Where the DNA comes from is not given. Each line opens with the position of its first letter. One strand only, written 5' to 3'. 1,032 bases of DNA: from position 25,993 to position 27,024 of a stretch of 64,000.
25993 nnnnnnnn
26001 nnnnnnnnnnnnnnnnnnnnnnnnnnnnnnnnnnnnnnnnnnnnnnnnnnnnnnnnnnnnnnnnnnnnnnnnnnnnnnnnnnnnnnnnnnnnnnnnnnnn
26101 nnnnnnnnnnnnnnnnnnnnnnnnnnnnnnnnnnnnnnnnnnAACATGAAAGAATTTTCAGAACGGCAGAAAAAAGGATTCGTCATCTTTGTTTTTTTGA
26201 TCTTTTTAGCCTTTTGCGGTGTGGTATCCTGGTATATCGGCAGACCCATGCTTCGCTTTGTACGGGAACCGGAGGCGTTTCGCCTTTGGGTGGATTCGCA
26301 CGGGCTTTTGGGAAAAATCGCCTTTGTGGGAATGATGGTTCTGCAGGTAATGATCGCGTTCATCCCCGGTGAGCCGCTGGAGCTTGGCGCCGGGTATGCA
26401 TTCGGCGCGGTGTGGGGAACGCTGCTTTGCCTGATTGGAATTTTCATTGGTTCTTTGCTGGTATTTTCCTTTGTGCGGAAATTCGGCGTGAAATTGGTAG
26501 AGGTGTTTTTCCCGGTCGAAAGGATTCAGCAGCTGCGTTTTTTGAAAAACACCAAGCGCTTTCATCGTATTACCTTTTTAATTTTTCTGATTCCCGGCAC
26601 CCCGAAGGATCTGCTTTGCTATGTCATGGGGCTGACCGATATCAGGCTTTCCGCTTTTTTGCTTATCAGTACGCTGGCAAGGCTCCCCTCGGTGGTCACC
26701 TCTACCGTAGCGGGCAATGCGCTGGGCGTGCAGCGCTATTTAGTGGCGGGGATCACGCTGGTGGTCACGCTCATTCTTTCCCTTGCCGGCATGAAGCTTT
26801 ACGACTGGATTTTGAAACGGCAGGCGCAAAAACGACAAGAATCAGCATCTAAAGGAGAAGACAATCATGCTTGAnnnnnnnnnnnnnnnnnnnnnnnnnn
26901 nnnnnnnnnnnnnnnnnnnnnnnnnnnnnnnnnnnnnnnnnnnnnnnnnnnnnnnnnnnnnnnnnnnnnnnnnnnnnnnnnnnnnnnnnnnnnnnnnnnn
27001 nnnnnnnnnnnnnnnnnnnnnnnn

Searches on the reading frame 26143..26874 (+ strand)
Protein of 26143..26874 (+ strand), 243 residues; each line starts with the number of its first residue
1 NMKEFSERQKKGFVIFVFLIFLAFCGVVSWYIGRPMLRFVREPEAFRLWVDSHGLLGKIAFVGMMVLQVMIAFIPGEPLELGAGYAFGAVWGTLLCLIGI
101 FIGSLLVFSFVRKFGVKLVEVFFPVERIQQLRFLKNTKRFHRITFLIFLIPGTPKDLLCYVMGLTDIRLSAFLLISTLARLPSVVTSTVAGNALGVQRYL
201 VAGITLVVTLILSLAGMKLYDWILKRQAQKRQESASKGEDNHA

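Call 4: search_protein_families(library=pfam, proteins=[window:26143-26874:+], max_evalue=0.01)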
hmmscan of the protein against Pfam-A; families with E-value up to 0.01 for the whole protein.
window:26143-26874:+ (243 aa): 1 family
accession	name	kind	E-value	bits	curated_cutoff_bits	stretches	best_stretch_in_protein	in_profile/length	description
PF09335.16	VTT_dom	-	6.2e-19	69.1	33.9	1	74-191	1-121/123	VTT domain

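Call 82: search_protein_families(library=padloc, proteins=[window:26146-26874:+], max_evalue=0.001)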
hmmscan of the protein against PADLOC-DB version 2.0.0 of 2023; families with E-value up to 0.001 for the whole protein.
window:26146-26874:+ (242 aa): 0 families

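Call 85: search_protein_families(library=ncbifam, proteins=[window:26146-26874:+], max_evalue=0.00001)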
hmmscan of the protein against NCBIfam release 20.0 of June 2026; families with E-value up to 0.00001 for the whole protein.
window:26146-26874:+ (242 aa): 0 families
